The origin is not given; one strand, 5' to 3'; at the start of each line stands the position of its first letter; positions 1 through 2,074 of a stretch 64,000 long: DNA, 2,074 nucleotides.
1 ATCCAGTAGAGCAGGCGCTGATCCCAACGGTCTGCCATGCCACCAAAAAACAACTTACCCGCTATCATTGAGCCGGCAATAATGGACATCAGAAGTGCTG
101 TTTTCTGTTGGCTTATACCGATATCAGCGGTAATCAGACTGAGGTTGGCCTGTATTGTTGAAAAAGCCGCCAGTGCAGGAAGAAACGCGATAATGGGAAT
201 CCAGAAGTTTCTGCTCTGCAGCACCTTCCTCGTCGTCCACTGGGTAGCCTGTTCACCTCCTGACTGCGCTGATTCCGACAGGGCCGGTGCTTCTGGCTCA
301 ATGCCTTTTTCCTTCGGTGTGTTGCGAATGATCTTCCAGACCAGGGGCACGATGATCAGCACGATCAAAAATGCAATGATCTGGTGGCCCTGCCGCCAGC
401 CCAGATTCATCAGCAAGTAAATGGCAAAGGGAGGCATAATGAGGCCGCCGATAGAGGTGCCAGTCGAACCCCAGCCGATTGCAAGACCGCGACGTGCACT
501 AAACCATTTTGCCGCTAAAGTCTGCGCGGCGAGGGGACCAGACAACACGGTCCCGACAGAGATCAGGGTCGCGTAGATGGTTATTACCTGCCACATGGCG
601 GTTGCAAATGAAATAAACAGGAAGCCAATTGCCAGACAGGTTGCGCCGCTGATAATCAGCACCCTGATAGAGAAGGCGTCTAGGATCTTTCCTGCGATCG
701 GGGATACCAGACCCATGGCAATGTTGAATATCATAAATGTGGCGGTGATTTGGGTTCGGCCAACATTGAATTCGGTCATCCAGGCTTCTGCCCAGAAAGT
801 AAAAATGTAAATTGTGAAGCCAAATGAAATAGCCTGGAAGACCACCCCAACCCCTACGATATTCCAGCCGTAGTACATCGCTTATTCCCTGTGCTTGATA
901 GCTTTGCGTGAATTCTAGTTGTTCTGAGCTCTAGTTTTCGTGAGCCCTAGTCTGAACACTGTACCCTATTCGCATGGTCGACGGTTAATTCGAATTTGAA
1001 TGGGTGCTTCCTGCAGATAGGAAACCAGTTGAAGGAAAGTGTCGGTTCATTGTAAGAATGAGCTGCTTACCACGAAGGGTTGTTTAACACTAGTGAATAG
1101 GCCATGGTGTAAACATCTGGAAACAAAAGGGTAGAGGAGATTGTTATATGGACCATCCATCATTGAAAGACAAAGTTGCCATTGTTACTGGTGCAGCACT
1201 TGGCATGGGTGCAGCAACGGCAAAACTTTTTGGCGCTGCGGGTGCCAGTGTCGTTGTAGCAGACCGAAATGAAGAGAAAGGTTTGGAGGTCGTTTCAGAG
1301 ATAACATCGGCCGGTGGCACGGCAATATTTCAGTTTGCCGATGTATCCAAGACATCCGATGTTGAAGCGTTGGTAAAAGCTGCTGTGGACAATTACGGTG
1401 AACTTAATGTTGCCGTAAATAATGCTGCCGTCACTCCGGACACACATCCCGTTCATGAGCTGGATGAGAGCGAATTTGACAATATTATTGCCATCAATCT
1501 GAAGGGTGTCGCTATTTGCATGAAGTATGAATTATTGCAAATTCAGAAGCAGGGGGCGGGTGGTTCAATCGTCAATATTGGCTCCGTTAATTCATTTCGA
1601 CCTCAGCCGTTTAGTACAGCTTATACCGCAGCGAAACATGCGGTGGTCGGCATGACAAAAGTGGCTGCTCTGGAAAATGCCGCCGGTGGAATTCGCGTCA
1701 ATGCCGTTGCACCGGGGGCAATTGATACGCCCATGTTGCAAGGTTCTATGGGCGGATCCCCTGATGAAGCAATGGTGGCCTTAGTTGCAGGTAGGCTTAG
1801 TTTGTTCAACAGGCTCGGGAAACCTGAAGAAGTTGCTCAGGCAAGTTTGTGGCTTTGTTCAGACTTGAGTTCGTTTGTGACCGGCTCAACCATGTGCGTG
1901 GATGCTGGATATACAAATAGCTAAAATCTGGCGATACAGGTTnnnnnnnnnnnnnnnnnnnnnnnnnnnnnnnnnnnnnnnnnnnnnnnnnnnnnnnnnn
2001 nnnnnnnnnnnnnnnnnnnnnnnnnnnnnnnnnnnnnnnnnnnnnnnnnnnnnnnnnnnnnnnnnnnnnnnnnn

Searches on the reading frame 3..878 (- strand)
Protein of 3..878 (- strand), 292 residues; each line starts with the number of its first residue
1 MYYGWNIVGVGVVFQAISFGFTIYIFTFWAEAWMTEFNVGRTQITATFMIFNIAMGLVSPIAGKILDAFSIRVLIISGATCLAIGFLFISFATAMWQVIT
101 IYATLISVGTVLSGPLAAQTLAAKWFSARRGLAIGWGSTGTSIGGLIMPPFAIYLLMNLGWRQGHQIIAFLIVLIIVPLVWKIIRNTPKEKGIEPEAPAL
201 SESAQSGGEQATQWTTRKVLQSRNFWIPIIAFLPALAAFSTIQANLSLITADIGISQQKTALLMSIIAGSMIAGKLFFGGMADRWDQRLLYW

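Call 10: search_protein_families(library=pfam, proteins=[window:3-878:-])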
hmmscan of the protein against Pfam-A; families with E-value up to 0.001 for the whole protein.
window:3-878:- (292 aa): 2 families
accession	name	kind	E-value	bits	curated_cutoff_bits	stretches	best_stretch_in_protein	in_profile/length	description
PF07690.21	MFS_1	-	6.6e-32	111.2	33.4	1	17-288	6-268/347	Major Facilitator Superfamily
PF13347.12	MFS_2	-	0.0002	20.5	27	1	134-285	136-286/427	MFS/sugar transport protein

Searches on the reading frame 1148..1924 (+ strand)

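Call 10: search_protein_families(library=pfam, proteins=[window:1148-1924:+])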
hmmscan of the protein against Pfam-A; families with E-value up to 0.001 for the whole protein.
window:1148-1924:+ (258 aa): 4 families
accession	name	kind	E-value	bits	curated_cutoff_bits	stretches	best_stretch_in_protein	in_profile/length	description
PF13561.12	adh_short_C2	-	5.5e-62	209.9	27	1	15-256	1-236/236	Enoyl-(Acyl carrier protein) reductase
PF00106.31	adh_short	-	3.6e-53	180.4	26.6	1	9-198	1-188/195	short chain dehydrogenase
PF08659.16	KR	-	1.9e-07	31.7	22.6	1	12-166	4-156/180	KR domain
PF23441.1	SDR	-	9.9e-05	22.3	27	1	18-254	19-254/258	SDR-like rossmann domain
